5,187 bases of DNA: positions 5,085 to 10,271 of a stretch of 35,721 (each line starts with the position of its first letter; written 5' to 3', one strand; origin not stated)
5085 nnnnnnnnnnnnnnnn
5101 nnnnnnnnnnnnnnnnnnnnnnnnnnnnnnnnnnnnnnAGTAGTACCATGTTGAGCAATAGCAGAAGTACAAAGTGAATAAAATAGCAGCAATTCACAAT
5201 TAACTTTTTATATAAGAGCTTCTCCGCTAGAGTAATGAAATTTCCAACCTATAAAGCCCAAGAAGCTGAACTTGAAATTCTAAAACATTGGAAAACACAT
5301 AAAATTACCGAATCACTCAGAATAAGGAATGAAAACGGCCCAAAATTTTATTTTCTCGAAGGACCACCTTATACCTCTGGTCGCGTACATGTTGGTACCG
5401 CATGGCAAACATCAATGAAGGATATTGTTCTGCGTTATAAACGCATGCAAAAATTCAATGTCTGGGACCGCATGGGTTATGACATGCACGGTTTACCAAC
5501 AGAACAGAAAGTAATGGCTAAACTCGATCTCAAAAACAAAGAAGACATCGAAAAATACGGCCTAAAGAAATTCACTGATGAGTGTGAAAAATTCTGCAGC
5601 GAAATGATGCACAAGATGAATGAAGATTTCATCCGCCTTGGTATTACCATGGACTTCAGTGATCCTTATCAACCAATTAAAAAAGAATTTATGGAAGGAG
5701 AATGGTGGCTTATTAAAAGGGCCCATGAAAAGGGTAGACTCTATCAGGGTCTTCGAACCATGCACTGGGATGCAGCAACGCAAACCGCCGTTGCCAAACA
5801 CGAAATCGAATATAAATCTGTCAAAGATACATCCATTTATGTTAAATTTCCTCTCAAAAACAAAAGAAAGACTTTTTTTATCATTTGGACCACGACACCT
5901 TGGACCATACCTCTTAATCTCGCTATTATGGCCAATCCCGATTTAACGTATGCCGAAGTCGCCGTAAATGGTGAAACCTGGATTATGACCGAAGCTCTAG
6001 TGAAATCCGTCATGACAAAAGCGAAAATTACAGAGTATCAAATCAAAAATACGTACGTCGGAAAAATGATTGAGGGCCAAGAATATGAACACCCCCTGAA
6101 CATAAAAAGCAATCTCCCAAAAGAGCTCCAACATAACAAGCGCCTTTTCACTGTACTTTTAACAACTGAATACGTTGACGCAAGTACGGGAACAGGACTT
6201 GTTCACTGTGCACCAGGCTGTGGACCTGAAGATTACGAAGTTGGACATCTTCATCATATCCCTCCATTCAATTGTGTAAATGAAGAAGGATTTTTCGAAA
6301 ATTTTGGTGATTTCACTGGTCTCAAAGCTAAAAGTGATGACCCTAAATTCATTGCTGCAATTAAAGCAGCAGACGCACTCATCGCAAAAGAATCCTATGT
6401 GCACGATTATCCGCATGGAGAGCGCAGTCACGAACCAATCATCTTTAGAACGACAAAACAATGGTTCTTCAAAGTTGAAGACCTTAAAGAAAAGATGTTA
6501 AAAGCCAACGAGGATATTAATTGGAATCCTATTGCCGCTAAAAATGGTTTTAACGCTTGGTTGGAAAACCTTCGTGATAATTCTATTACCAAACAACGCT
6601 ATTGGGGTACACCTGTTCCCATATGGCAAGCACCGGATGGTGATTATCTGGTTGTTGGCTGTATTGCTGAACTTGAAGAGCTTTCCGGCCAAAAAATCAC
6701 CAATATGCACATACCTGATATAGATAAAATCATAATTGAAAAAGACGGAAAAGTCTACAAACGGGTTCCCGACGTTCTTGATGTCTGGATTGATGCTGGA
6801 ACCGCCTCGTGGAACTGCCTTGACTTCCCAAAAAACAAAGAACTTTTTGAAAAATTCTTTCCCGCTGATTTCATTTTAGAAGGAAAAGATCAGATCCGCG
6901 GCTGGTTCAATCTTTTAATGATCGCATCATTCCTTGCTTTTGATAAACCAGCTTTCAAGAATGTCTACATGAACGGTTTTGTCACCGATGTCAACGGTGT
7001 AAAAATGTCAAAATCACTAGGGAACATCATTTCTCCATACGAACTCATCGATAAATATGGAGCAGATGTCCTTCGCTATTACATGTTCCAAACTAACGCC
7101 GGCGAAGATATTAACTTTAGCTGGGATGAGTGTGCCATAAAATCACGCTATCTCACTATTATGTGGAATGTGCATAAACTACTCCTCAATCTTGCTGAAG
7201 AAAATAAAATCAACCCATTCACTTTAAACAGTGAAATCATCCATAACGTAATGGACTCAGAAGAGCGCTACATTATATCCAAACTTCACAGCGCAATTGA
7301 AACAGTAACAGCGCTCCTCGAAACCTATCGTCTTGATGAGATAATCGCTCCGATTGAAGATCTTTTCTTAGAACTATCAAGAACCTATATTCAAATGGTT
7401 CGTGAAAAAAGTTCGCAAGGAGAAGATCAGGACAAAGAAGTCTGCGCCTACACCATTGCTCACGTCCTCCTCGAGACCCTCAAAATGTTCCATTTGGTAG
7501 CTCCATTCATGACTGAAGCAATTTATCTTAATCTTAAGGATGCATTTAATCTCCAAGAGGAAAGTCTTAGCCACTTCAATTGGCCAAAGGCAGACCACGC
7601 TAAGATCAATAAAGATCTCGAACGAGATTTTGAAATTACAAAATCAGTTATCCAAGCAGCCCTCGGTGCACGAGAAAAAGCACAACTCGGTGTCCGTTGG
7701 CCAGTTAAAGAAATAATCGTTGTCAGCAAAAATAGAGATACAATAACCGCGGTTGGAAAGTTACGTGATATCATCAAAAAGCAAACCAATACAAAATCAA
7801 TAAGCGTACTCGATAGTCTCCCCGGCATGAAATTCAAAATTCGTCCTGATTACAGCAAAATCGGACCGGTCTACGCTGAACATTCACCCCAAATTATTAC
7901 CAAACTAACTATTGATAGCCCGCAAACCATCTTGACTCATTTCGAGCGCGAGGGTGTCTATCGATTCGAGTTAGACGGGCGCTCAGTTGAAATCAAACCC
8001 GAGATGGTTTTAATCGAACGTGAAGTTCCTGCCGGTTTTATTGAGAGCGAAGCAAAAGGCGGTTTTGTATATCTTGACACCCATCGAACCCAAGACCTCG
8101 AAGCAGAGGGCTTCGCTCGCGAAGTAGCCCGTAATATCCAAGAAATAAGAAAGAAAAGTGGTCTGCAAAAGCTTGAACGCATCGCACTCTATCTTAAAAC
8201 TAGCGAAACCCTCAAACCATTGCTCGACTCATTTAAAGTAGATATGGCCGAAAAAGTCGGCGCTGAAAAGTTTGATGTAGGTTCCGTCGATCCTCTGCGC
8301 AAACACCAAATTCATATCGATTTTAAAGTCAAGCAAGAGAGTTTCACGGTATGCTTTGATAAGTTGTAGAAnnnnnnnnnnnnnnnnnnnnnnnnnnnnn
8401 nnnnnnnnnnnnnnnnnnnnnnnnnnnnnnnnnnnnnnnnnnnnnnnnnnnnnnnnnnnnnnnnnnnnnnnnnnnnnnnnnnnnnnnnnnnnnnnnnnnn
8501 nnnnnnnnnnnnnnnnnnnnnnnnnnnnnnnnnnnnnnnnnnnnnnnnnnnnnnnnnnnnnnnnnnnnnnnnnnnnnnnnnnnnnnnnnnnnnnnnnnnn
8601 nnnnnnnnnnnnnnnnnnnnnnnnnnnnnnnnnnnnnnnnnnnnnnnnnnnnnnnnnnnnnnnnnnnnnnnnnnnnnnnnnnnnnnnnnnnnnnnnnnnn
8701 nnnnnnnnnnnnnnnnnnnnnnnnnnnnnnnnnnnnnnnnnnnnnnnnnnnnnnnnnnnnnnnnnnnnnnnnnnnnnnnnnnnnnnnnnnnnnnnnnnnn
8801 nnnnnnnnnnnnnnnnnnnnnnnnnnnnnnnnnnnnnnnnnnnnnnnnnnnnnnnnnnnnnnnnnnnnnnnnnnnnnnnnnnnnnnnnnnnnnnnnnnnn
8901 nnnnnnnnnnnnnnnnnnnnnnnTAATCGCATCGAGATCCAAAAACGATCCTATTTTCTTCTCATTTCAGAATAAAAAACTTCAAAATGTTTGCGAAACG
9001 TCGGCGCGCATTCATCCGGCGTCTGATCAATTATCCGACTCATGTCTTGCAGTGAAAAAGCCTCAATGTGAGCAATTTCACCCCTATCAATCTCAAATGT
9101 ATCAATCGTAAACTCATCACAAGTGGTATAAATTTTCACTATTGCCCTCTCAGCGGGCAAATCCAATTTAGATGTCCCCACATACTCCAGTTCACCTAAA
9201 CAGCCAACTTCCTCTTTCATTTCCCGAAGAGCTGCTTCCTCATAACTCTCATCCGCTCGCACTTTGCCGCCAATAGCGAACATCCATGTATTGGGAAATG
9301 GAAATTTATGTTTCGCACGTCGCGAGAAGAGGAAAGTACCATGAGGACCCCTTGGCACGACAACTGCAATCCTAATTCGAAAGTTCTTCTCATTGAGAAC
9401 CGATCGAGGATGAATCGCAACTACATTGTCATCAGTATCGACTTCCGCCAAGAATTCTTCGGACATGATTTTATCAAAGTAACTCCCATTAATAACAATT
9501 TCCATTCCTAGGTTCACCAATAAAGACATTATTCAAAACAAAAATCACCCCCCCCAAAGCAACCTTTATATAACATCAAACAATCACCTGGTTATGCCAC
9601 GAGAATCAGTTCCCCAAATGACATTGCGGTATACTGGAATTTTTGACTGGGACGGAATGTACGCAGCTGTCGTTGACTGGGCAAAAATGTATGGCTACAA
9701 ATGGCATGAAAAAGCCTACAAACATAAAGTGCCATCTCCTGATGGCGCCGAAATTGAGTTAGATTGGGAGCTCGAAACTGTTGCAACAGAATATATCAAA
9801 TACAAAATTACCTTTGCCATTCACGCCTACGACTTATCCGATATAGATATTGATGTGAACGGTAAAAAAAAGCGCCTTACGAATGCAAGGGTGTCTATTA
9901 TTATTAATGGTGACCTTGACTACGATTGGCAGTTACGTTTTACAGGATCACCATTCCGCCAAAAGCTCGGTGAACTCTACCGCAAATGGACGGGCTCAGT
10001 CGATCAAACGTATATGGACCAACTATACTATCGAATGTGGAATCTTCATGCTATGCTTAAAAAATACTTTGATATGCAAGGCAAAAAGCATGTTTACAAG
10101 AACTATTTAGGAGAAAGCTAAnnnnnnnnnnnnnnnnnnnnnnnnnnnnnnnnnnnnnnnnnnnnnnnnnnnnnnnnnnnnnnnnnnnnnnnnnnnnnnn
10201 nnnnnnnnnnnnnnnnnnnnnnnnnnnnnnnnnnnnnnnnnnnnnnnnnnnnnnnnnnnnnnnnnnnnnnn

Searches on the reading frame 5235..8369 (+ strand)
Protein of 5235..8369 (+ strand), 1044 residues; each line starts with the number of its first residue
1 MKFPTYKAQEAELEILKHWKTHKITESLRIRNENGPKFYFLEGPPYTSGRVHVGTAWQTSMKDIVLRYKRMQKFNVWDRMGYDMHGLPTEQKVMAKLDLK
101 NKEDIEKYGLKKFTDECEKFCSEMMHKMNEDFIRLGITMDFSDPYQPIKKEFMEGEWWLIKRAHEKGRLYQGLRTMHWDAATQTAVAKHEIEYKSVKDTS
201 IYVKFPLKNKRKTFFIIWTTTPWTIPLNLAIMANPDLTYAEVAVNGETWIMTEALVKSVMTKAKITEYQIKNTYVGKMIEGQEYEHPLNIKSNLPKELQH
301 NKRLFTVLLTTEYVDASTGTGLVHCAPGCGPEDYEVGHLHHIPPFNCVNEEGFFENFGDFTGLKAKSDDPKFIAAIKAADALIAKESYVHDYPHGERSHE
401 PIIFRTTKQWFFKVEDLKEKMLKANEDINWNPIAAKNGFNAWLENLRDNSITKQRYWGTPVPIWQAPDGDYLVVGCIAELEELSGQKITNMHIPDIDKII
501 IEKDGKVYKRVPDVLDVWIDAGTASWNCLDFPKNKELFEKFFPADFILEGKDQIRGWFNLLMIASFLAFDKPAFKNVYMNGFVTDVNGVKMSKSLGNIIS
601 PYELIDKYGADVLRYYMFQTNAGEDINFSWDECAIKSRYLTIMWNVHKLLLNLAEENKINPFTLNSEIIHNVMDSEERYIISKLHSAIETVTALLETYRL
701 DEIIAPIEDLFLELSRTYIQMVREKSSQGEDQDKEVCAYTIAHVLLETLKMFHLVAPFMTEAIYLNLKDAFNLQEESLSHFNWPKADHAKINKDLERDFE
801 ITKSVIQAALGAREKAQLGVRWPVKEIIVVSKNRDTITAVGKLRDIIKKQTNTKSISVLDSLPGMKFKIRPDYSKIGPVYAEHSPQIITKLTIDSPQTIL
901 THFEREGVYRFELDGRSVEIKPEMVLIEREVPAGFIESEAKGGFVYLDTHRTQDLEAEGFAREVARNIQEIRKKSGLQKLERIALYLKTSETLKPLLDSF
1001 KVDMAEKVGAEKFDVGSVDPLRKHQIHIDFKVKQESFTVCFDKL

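Call 26: search_protein_families(library=pfam, proteins=[window:5235-8369:+], max_evalue=0.01)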
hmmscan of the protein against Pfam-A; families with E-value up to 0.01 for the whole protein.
window:5235-8369:+ (1044 aa): 6 families
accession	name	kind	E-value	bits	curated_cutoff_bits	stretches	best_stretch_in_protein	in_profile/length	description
PF00133.28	tRNA-synt_1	-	1.6e-115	386.6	22.7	1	15-629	2-414/414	tRNA synthetases class I (I, L, M and V)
PF09334.17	tRNA-synt_1g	-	1e-26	94.1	20.1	3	514-633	244-371/391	tRNA synthetases class I (M)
PF08264.19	Anticodon_1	-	6.5e-26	91.4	25.1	1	677-827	1-147/148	Anticodon-binding domain of tRNA ligase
PF19302.4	DUF5915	-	3.4e-24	85.9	27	1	845-1018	2-175/195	Domain of unknown function (DUF5915)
PF01406.26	tRNA-synt_1e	-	3.4e-08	33.6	27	1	565-630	229-293/301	tRNA synthetases class I (C) catalytic domain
PF01921.24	tRNA-synt_1f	-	4.5e-07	29.6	27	1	566-632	261-324/360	tRNA synthetases class I (K)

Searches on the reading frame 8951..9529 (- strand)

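Call 26: search_protein_families(library=pfam, proteins=[window:8951-9529:-], max_evalue=0.01)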
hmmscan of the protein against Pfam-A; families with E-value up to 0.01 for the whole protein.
window:8951-9529:- (192 aa): 1 family
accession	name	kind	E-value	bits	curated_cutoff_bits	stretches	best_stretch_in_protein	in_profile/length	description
PF00293.34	NUDIX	-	7.6e-16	58.8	21.1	1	54-163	5-118/134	NUDIX domain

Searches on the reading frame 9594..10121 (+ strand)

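Call 26: search_protein_families(library=pfam, proteins=[window:9594-10121:+], max_evalue=0.01)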
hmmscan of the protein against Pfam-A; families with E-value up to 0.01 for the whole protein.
window:9594-10121:+ (175 aa): 1 family
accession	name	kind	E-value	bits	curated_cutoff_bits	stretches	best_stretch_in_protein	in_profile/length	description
PF18977.5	DUF5713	-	0.0085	16.9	27.3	0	56-87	68-99/107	Family of unknown function (DUF5713)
